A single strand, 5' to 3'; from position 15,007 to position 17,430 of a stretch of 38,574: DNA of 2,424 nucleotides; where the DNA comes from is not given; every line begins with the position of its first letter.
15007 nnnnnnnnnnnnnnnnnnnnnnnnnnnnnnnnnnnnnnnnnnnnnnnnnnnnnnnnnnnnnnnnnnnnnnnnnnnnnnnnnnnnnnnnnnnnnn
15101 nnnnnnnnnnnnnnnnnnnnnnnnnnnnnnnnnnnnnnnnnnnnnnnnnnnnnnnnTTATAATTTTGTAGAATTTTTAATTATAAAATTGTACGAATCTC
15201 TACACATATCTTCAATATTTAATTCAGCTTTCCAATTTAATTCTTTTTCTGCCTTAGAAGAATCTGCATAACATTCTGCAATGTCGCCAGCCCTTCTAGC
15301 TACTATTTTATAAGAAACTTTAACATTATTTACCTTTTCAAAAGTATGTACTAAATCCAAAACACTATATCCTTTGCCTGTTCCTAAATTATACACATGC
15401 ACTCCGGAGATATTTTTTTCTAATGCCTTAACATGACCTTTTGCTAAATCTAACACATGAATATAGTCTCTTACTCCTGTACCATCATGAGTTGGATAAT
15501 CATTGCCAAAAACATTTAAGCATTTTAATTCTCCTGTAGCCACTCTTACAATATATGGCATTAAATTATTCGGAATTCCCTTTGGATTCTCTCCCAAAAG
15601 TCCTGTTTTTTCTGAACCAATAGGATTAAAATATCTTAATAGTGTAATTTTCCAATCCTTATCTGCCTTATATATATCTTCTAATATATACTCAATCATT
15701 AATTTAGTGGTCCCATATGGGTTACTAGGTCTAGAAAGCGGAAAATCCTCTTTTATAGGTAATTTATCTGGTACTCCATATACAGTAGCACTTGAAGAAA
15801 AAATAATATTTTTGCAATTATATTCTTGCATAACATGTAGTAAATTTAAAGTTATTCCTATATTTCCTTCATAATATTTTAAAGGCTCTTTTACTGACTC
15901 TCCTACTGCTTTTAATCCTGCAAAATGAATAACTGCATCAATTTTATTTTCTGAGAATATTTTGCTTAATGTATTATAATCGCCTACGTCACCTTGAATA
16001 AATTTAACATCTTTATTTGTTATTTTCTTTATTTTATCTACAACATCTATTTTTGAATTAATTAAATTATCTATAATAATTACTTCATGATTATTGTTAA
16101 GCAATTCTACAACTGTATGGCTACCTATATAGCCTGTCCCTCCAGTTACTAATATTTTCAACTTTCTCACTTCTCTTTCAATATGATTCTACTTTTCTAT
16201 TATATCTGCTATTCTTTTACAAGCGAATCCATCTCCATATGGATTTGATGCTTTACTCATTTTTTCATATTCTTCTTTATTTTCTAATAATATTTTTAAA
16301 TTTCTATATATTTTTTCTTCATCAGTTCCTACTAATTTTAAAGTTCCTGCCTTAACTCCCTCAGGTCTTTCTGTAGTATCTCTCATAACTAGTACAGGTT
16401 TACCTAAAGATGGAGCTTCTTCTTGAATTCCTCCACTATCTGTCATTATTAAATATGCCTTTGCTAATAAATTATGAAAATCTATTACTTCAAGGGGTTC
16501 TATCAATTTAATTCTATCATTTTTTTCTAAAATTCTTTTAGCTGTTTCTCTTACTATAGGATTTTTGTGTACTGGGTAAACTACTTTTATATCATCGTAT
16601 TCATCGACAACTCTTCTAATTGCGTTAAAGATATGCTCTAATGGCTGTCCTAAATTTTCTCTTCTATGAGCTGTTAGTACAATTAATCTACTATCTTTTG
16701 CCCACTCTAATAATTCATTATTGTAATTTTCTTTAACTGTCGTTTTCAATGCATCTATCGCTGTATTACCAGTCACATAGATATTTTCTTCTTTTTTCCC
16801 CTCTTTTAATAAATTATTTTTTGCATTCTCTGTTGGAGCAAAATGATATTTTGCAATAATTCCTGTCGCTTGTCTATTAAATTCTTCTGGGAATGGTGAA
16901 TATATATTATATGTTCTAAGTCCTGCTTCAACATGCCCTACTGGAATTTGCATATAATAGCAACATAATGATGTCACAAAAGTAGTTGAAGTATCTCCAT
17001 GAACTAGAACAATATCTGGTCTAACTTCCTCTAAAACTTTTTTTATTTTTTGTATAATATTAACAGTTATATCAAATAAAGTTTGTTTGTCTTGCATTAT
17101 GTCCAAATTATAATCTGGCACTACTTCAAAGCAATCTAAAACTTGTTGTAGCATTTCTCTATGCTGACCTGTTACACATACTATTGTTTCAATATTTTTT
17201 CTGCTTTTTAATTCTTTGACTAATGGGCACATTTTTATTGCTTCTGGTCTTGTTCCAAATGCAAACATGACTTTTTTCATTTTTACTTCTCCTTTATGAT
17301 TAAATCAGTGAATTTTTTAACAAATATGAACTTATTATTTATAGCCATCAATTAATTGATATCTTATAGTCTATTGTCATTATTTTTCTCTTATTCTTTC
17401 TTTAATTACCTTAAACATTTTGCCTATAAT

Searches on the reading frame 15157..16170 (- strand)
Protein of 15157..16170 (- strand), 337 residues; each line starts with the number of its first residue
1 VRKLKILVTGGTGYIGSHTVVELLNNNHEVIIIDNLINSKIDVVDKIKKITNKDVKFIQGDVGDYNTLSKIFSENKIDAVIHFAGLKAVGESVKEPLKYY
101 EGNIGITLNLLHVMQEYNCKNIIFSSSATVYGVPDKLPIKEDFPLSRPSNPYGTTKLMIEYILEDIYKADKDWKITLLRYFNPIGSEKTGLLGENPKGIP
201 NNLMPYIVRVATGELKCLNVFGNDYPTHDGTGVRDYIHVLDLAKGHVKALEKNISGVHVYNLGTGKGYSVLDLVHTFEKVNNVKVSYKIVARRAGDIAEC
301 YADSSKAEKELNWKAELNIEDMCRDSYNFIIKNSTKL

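Call 10: find_encoding_contigs(protein=window:15157-16170:-, flank=6000, max_places=10)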
Protein window:15157-16170:- (337 aa): no gene with exactly this product is on record in the collection.

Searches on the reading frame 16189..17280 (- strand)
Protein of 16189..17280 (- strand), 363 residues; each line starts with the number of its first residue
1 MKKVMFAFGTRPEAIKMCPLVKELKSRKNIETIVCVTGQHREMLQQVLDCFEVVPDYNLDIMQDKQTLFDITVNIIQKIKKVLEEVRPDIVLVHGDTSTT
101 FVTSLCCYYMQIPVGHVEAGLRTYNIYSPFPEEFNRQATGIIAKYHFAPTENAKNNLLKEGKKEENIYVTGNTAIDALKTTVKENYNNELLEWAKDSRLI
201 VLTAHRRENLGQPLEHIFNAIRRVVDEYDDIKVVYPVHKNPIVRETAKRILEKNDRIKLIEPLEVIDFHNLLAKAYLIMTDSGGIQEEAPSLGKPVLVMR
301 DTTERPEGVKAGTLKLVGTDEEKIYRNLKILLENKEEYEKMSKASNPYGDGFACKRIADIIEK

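Call 11: find_encoding_contigs(protein=window:16189-17280:-, flank=8000, max_places=10)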
Protein window:16189-17280:- (363 aa): 5 contigs read that carry it; 3 places shown.
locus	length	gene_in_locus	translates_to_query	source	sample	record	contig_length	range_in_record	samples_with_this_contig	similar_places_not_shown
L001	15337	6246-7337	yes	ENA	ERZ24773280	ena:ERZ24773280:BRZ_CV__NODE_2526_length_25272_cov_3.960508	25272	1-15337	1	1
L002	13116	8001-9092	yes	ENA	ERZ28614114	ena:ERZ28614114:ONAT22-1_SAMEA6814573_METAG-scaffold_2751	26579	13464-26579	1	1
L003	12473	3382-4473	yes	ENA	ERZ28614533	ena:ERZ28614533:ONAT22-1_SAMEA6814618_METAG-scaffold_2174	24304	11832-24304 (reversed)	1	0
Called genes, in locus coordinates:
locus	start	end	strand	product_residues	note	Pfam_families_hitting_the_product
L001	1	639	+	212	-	?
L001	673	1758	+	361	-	PF14897:EpsG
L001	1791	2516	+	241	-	PF05704:Caps_synth, PF04488:Gly_transf_sug, PF12919:TcdA_TcdB (weak)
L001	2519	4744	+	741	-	PF04230:PS_pyruv_trans, PF14697:Fer4_21 (faint), PF13237:Fer4_10 (faint), PF00037:Fer4 (faint), PF12838:Fer4_7, PF13187:Fer4_9 (weak), PF04432:FrhB_FdhB_C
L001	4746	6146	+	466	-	PF01943:Polysacc_synt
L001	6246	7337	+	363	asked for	PF02350:Epimerase_2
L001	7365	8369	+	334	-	PF00106:adh_short (weak), PF01073:3Beta_HSD, PF01370:Epimerase, PF02719:Polysacc_synt_2, PF04321:RmlD_sub_bind, PF05368:NmrA, PF13460:NAD_binding_10, PF16363:GDP_Man_Dehyd, +2 more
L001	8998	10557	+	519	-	PF03816:LytR_cpsA_psr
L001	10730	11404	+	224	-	PF03006:HlyIII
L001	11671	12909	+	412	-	PF00005:ABC_tran, PF02463:SMC_N (faint), PF13304:AAA_21 (faint), PF02687:FtsX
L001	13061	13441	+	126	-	PF19127:Choline_bind_3 (faint)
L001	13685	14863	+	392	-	PF01053:Cys_Met_Meta_PP, PF00155:Aminotran_1_2 (weak), PF00266:Aminotran_5 (weak)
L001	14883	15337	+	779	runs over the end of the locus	PF01678:DAP_epimerase, PF08245:Mur_ligase_M, PF02875:Mur_ligase_C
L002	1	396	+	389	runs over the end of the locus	PF13477:Glyco_trans_4_2, PF13439:Glyco_transf_4, PF13579:Glyco_trans_4_4, PF00534:Glycos_transf_1, PF13692:Glyco_trans_1_4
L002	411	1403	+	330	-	PF00535:Glycos_transf_2, PF10111:Glyco_tranf_2_2, PF13641:Glyco_tranf_2_3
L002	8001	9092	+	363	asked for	PF02350:Epimerase_2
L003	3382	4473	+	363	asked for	PF02350:Epimerase_2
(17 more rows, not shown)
